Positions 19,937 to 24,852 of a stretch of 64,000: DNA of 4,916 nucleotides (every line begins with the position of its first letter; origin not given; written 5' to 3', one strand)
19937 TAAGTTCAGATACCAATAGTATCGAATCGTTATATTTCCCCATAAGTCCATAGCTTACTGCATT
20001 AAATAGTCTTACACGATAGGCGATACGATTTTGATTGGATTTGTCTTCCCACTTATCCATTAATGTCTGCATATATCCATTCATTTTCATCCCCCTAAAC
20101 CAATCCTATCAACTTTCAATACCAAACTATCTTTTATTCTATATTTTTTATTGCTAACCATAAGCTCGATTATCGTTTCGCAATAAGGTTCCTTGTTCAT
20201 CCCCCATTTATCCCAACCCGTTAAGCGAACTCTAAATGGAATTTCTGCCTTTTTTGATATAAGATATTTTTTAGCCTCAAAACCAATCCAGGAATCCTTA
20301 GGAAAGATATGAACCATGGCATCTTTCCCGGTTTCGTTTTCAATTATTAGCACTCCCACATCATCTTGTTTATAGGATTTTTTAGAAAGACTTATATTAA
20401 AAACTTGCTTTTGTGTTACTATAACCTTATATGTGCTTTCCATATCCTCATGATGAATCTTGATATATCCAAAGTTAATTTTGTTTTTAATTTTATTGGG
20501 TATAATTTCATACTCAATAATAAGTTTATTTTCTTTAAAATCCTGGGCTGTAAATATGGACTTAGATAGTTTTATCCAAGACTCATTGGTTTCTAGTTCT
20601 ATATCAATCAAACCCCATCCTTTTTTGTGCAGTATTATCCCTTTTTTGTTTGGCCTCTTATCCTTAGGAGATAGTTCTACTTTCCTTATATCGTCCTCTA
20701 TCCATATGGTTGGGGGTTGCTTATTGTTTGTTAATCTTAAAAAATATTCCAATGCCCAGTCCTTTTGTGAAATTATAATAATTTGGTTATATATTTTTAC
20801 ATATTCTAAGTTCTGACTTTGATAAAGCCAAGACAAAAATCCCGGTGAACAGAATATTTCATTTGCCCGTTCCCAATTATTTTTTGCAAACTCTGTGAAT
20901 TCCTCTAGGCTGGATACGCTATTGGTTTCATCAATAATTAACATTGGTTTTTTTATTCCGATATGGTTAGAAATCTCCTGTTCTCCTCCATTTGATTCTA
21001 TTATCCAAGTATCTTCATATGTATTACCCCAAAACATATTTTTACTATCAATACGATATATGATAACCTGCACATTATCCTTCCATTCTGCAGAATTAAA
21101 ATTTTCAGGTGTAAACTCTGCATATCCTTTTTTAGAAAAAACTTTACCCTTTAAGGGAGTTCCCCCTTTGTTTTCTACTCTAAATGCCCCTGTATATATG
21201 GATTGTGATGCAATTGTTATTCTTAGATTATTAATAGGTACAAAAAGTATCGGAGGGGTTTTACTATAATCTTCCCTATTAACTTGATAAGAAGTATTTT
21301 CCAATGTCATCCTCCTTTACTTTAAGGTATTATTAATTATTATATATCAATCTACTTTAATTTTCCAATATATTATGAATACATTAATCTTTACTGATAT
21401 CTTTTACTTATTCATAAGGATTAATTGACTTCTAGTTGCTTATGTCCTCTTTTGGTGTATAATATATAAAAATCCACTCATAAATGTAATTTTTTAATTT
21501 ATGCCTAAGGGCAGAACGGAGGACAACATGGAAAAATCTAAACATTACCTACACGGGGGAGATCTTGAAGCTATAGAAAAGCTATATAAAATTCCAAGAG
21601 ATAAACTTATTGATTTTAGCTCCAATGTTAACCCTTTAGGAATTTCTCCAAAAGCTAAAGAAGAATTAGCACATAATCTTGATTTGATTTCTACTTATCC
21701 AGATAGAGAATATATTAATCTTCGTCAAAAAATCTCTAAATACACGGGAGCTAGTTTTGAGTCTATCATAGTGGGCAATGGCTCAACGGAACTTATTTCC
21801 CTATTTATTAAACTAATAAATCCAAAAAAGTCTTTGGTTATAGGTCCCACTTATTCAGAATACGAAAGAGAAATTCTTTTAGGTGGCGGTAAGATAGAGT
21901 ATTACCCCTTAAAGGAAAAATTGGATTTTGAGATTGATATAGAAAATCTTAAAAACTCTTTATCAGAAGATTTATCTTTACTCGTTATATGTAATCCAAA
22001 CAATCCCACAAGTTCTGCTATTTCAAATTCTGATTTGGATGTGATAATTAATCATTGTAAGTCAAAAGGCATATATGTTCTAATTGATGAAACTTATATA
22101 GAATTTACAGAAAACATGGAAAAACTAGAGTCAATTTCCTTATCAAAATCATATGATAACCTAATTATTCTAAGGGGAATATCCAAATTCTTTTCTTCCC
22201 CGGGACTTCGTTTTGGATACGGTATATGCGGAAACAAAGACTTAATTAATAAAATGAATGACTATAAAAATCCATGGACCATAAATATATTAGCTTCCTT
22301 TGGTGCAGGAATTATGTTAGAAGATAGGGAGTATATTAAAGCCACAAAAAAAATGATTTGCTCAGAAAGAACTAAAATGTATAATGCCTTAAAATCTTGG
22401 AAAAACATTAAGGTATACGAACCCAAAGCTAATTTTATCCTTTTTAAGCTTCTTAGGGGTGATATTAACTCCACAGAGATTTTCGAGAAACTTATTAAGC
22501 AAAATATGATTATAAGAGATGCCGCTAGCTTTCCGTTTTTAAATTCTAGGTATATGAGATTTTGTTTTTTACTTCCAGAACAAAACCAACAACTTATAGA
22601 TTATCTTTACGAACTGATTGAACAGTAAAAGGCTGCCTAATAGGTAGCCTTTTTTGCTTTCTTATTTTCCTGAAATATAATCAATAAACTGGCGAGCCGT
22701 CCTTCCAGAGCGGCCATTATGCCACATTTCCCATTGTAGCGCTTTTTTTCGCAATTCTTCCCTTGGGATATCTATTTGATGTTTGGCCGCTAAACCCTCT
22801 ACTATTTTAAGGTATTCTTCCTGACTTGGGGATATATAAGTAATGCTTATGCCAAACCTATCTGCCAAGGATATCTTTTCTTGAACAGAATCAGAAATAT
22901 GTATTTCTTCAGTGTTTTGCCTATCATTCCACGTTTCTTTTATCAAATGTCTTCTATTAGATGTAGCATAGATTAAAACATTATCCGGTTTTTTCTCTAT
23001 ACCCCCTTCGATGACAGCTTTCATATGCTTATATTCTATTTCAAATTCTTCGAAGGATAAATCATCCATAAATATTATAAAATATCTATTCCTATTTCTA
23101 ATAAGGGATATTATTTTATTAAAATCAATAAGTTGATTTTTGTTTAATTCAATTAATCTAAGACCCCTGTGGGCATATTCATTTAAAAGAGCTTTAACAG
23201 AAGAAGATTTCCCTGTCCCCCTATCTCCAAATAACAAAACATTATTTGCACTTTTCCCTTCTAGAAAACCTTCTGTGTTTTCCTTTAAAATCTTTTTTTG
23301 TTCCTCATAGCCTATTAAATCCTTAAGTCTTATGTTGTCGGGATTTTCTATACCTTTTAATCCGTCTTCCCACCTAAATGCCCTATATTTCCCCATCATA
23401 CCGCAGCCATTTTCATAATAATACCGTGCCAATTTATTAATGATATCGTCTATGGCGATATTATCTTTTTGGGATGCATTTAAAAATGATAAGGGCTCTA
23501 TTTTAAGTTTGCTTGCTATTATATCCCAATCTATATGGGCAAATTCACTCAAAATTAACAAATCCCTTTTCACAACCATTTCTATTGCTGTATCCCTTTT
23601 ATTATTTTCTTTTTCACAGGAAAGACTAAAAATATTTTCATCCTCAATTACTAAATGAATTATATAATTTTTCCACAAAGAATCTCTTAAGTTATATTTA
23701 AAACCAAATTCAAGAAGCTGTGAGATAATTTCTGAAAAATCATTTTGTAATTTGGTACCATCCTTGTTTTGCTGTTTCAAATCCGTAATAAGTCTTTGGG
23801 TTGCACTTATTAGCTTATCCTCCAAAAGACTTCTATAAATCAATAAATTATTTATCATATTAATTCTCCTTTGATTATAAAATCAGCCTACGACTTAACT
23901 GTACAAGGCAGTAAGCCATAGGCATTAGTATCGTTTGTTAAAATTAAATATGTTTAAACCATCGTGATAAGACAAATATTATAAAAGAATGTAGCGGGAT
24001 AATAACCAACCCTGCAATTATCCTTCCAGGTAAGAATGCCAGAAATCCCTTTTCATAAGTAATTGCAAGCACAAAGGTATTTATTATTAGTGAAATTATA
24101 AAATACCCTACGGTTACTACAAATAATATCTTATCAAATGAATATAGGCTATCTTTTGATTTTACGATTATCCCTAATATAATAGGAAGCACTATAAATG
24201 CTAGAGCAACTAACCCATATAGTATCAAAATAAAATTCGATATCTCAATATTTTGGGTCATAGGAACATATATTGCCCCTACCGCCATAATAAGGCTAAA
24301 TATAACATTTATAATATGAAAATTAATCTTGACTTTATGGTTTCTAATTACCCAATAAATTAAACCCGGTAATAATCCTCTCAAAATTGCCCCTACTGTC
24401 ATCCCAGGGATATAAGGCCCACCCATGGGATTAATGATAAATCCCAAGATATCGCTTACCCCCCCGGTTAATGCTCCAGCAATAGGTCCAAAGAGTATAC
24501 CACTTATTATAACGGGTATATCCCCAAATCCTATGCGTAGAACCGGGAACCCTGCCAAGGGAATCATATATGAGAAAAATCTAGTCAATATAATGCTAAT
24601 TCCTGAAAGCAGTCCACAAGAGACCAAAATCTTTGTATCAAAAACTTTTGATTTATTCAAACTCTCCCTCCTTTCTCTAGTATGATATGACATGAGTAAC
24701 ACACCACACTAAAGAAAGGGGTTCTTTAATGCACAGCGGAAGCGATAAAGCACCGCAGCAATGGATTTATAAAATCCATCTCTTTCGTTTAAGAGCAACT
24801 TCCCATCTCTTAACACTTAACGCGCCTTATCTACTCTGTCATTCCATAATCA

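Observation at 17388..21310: The two leading operon genes (407 aa beta-rich, 900 aa helical-repeat plus mixed C-terminus) have no recognisable family and may be the client, sensor or effector of the Hsp70 machine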

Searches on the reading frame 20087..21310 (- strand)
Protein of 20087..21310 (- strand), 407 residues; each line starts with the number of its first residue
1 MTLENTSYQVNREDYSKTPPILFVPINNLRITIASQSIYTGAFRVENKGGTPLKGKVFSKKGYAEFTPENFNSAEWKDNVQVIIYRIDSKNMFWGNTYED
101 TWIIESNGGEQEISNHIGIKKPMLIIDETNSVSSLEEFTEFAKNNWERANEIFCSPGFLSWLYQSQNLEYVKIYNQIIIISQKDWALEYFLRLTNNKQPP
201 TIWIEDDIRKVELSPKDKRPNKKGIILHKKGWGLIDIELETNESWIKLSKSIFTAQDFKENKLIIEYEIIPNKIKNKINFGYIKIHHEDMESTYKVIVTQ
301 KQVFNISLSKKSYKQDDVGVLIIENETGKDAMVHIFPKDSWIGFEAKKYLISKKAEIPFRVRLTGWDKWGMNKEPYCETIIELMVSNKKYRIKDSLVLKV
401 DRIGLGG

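Call 6: search_protein_families(library=pfam, proteins=[window:20087-21310:-], max_evalue=0.1)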
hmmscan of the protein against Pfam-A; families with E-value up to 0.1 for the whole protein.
window:20087-21310:- (407 aa): 1 family
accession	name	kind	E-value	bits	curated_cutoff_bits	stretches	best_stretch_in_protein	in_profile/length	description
PF18984.5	DUF5717_N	-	2.1e-43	148.7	25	1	10-304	8-292/875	Family of unknown function (DUF5717)N-terminal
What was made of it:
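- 20087..21310 (-): Gene A: N-terminal fragment of DUF5717 (407 aa; probable start TTG 21304). It matches Pfam PF18984 DUF5717_N positions 8-292 of 875 (E 2e-43, call 6).
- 20111..20359 (-): A residues 318-400: third beta-sandwich, a clade-specific insertion. It is not covered by the Pfam profile match (call 6).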

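Call 7: search_protein_families(library=ncbifam, proteins=[window:20087-21310:-], max_evalue=0.1)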
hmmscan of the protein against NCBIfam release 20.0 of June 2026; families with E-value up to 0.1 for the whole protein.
window:20087-21310:- (407 aa): 0 families

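Call 9: search_protein_families(library=padloc, proteins=[window:20087-21310:-], max_evalue=0.01)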
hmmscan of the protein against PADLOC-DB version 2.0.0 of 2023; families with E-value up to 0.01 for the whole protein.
window:20087-21310:- (407 aa): 0 families

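Call 39: predict_structure(alignment_id=A3)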
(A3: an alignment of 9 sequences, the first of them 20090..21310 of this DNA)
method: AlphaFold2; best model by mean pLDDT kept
length: 407 residues; sequences in the alignment: 9
mean_pLDDT: 76.9   pTM: 0.57
mean pLDDT of the five models: 76.9, 75.8, 74.5, 73.4, 69.1
residues with pLDDT >= 90: 126; 70-90: 155; 50-70: 78; < 50: 48
segments of 3 or more residues with pLDDT < 50: 1-6, 302-316, 365-376, 389-391, 401-407
pLDDT, mean of each block of 10 residues (from residue 1): 42 63 89 89 87 84 76 63 88 89 88 93 86 92 92 90 87 88 84 92 89 71 89 91 92 91 92 79 91 87 42 46 63 70 71 69 50 50 56 52 41
secondary structure, 60 per line:
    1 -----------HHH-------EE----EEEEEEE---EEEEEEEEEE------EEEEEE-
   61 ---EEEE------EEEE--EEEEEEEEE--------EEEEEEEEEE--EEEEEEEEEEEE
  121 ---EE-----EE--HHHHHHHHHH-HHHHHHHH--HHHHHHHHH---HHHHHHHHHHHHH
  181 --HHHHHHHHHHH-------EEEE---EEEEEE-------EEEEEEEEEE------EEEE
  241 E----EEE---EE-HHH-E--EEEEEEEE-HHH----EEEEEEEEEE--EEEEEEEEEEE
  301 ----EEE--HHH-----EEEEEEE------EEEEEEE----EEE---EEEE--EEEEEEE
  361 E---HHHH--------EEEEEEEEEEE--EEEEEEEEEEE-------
elements in order: E28-34 E38-47 E54-59 E64-67 E74-77 E80-88 E97-106 E109-120 H135-144 H146-153 H156-164 H168-180 H183-193 E201-204 E208-213 E221-230 E237-241 E246-248 E262-269 E278-287 E290-300 E305-307 E318-324 E331-337 E342-344 E348-351 E354-361 H365-368 E377-387 E390-400
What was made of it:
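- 20951..21229 (-): A residues 28-120: Ig-like beta-sandwich 1. The AF2 model has pLDDT of about 85-90 here (call 39).
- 20732..20908 (-): A residues 135-193: five-helix bundle, part of the best-conserved N-terminal segment. Source is AF2 (call 39).
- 20411..20710 (-): A residues 201-300: Ig-like beta-sandwich 2. AF2 pLDDT is about 90 (call 39).
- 20111..20359 (-): AF2 confidence is low, pLDDT 50-70 (call 39).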

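Call 43: fold_search(model_id=the predicted structure, library=pdb)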
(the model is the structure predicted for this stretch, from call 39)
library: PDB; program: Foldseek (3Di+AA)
matches with E <= 10: 1983; with E <= 0.001: 314
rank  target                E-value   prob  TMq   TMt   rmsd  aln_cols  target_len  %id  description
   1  7sqc_T3               3.2e-14  1.00  0.24  0.29  17.2       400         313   10  Ciliary C1 central pair apparatus isolated from Chlamydomonas reinhardtii (released 2022-04-13)
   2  7sqc_F0               4.6e-14  1.00  0.24  0.30  20.1       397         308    7  Ciliary C1 central pair apparatus isolated from Chlamydomonas reinhardtii (released 2022-04-13)
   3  7sqc_2A               7.0e-14  1.00  0.25  0.17  14.5       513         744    7  Ciliary C1 central pair apparatus isolated from Chlamydomonas reinhardtii (released 2022-04-13)
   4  7som_D                9.7e-14  1.00  0.21  0.07  38.1       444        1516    6  Ciliary C2 central pair apparatus isolated from Chlamydomonas reinhardtii (released 2022-04-13)
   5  7sqc_T0               1.0e-13  1.00  0.22  0.19  14.1       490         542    8  Ciliary C1 central pair apparatus isolated from Chlamydomonas reinhardtii (released 2022-04-13)
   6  7sqc_2B               1.1e-13  1.00  0.24  0.17  14.4       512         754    7  Ciliary C1 central pair apparatus isolated from Chlamydomonas reinhardtii (released 2022-04-13)
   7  7sqc_T1               1.4e-13  1.00  0.23  0.18  17.4       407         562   10  Ciliary C1 central pair apparatus isolated from Chlamydomonas reinhardtii (released 2022-04-13)
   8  7sqc_T2               3.0e-13  1.00  0.23  0.19  15.8       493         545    8  Ciliary C1 central pair apparatus isolated from Chlamydomonas reinhardtii (released 2022-04-13)
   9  9ijj_C                3.1e-13  1.00  0.26  0.13  21.1       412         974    8  In situ structure of the central apparatus in mouse sperm axoneme. (released 2025-06-04)
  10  7sqc_F1               3.1e-13  1.00  0.23  0.19  20.2       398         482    7  Ciliary C1 central pair apparatus isolated from Chlamydomonas reinhardtii (released 2022-04-13)
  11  7sqc_O0               3.9e-13  1.00  0.26  0.12  21.4       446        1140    7  Ciliary C1 central pair apparatus isolated from Chlamydomonas reinhardtii (released 2022-04-13)
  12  9ijj_h                4.8e-13  1.00  0.22  0.07  37.1       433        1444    8  In situ structure of the central apparatus in mouse sperm axoneme. (released 2025-06-04)
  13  9ijj_O                7.8e-12  1.00  0.24  0.09  16.7       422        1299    8  In situ structure of the central apparatus in mouse sperm axoneme. (released 2025-06-04)
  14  9ijj_4I               1.3e-11  1.00  0.24  0.05  18.4       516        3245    9  In situ structure of the central apparatus in mouse sperm axoneme. (released 2025-06-04)
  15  9ijj_4J               5.1e-11  1.00  0.20  0.13  19.4       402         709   10  In situ structure of the central apparatus in mouse sperm axoneme. (released 2025-06-04)
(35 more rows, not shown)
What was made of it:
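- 20951..21229 (-): Foldseek hits ASH/PapD-like and titin Ig arrays (call 43).
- Closest known: ASH/PapD-like. Same: These are the best Foldseek matches to the 407-aa model (E 3e-14 to 1e-10, call 43).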

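Call 71: search_protein_families(library=phrogs, proteins=[window:20087-21310:-], max_evalue=0.001)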
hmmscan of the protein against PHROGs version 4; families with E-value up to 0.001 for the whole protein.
window:20087-21310:- (407 aa): 0 families

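Call 76: fold_search(model_id=the predicted structure, library=viral)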
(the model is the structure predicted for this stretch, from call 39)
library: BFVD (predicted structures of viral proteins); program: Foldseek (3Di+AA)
matches with E <= 10: 1028; with E <= 0.001: 217
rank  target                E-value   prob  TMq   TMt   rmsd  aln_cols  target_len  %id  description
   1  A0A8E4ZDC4            9.5e-14  1.00  0.25  0.17  27.6       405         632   11  BACON domain-containing protein [Polaribacter phage Leef_1]
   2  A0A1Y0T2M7            8.0e-13  1.00  0.23  0.11  27.5       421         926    9  Glycoside hydrolase family 5 domain-containing protein [Pseudomonas phage Skulduggery]
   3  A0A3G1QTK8            4.2e-12  1.00  0.22  0.13  32.6       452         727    8  Putative cellulase or glycoside hydrolase [Erwinia phage phiEaP8]
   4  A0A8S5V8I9            1.6e-11  1.00  0.21  0.18  21.6       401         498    9  BACON domain-containing protein [Siphoviridae sp. cttma3]
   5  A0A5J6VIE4            1.0e-09  1.00  0.22  0.09  22.8       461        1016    8  Uncharacterized protein [Megaviridae environmental sample]
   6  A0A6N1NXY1            1.8e-09  1.00  0.21  0.11  18.9       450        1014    8  DUF11 domain-containing protein [Tupanvirus soda lake]
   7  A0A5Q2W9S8            3.6e-09  1.00  0.18  0.18  14.4       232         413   12  (no name in the UniProt tables at hand)
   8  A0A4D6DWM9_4          3.6e-09  1.00  0.19  0.07  21.4       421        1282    7  Uncharacterized protein [Edwardsiella phage pEt-SU]
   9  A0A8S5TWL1            5.8e-09  1.00  0.21  0.11  23.6       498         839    8  Tail protein [Siphoviridae sp. ctcx61]
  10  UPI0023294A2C         8.0e-09  1.00  0.19  0.09  23.5       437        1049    9  (no name look-up for this kind of identifier)
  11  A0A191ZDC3            1.4e-08  1.00  0.22  0.35  17.3       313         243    8  Putative coagulation factor 5/8 domain-containing protein [Erwinia phage vB_EamP_Gutmeister]
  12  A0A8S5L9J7            1.4e-08  1.00  0.20  0.09  14.7       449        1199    7  Cellulase [Myoviridae sp. ctPuP5]
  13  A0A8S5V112            1.8e-08  1.00  0.19  0.20  16.9       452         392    7  Uncharacterized protein [Siphoviridae sp. ct3r22]
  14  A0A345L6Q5            2.0e-08  1.00  0.18  0.17  28.3       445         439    6  Uncharacterized protein [Serratia phage Scapp]
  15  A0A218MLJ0            2.3e-08  1.00  0.20  0.11  14.3       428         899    9  Uncharacterized protein [uncultured virus]
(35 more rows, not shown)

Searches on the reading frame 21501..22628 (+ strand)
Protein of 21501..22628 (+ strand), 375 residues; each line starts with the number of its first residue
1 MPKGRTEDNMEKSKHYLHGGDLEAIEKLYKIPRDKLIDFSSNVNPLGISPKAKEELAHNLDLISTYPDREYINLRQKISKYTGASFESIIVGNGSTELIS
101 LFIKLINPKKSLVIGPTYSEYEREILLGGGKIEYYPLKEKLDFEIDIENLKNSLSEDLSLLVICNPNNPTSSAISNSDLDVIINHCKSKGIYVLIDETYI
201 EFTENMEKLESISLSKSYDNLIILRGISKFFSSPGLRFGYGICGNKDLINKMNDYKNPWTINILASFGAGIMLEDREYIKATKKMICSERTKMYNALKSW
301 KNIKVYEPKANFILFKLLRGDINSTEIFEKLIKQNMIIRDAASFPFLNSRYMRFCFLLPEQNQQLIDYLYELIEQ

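Call 30: search_protein_families(library=pfam, proteins=[window:21501-22628:+], max_evalue=0.001)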
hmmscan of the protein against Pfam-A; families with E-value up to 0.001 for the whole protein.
window:21501-22628:+ (375 aa): 2 families
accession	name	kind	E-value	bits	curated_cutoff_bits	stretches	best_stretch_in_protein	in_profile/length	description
PF00155.27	Aminotran_1_2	-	9.2e-54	183.4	19.7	1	35-368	2-360/361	Aminotransferase class I and II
PF00266.25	Aminotran_5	-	9.9e-05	21.9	21.5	1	70-197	44-176/371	Aminotransferase class-V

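Call 68: search_protein_families(library=ncbifam, proteins=[window:21501-22628:+], max_evalue=0.001)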
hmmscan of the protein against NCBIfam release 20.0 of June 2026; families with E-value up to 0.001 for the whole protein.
window:21501-22628:+ (375 aa): 69 families (the best 25 are shown)
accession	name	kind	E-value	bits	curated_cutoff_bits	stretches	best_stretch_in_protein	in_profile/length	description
TIGR01140.1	L_thr_O3P_dcar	equivalog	2e-81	273.7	290.55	1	18-369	1-330/331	threonine-phosphate decarboxylase CobD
TIGR01141.1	hisC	equivalog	5.9e-70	235.9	276.55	1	30-371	16-348/349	histidinol-phosphate transaminase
NF003496.0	PRK05166.1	equivalog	2.4e-48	164.8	540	1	12-372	16-369/373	histidinol-phosphate transaminase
NF002878.0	PRK03321.1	subfamily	1.6e-42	145.5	374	1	36-340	24-322/352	histidinol-phosphate transaminase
NF002877.0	PRK03317.1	equivalog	7.5e-40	136.8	409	1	41-372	38-366/374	histidinol-phosphate transaminase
NF006225.0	PRK08354.1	equivalog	2.8e-39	135.4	288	1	32-372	12-315/318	putative aminotransferase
NF005915.1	PRK07908.1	equivalog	8.4e-39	133.8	360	1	33-369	11-331/332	Rv2231c family histidinol phosphate aminotransferase CobC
NF041364.1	GntC_guanitoxin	equivalog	9e-39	133.4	415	1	51-361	19-344/356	guanitoxin biosynthesis PLP-dependent (S)-gamma-hydroxy-L-arginine cyclodehydratase GntC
NF002726.0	PRK02610.1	equivalog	2.4e-36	125.4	391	1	40-342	34-345/374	histidinol-phosphate transaminase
NF005021.0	PRK06425.1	equivalog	3.5e-36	125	353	1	18-373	4-331/335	histidinol-phosphate aminotransferase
NF006580.0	PRK09105.1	subfamily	6.7e-32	110.8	444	1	37-338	49-339/375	pyridoxal phosphate-dependent aminotransferase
NF053748.1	bifunc_CobBC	exception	2.4e-30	105.6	950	1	33-368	479-795/797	bifunctional hydrogenobyrinic acid a,c-diamide synthase/histidinol phosphate aminotransferase CobBC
NF006014.0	PRK08153.1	equivalog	4.1e-29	101.6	510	1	41-345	40-338/370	pyridoxal phosphate-dependent aminotransferase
NF005593.0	PRK07324.1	equivalog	1.5e-28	99.9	476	1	74-338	67-333/373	aminotransferase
NF005744.0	PRK07568.1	subfamily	5.1e-27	94.7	389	1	85-328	87-334/398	pyridoxal phosphate-dependent aminotransferase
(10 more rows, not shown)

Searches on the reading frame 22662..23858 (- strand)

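Call 30: search_protein_families(library=pfam, proteins=[window:22662-23858:-], max_evalue=0.001)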
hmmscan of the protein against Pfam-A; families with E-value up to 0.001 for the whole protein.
window:22662-23858:- (398 aa): 5 families
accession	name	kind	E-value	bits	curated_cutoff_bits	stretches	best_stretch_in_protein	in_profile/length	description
PF05673.19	DUF815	-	2.3e-104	348.4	23.8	1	157-398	2-248/249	Protein of unknown function (DUF815)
PF20720.3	nSTAND3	-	1.7e-06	28.2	27.2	1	203-277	16-85/155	Novel STAND NTPase 3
PF00004.35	AAA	-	5.4e-06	27.3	21.2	1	207-268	1-67/131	ATPase family associated with various cellular activities (AAA)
PF13191.12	AAA_16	-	6.4e-06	27.2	32.6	1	185-249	6-69/167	AAA ATPase domain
PF12775.13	AAA_7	-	0.00094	19.2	25.8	0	203-254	32-83/181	P-loop containing dynein motor region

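Call 68: search_protein_families(library=ncbifam, proteins=[window:22662-23858:-], max_evalue=0.001)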
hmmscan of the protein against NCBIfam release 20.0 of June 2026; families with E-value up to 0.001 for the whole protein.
window:22662-23858:- (398 aa): 5 families
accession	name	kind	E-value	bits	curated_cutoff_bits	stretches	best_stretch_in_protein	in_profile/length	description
NF003229.0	PRK04195.1-5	equivalog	4.4e-08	32.2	280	1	177-241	15-78/413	replication factor C large subunit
NF003230.0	PRK04195.1-6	equivalog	9.3e-07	27.9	441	1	177-242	12-74/494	replication factor C large subunit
TIGR02928.1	TIGR02928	subfamily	1.5e-05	24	181.3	1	179-229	15-65/366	orc1/cdc6 family replication initiation protein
NF003226.0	PRK04195.1-1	equivalog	2e-05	23.7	588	1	178-252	13-85/405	replication factor C large subunit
TIGR03420.1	DnaA_homol_Hda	equivalog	0.0003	20.4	194.8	1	189-268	24-100/226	DnaA regulatory inactivator Hda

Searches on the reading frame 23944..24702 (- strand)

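Call 30: search_protein_families(library=pfam, proteins=[window:23944-24702:-], max_evalue=0.001)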
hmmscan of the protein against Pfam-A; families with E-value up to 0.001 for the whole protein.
window:23944-24702:- (252 aa): 2 families
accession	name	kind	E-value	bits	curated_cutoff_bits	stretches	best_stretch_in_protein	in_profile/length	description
PF12822.12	ECF_trnsprt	-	6.2e-13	49.6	30.7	1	26-175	3-161/169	ECF transporter, substrate-specific component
PF07155.17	ECF-ribofla_trS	-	2.3e-11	44.4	26.7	1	22-151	3-129/172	ECF-type riboflavin transporter, S component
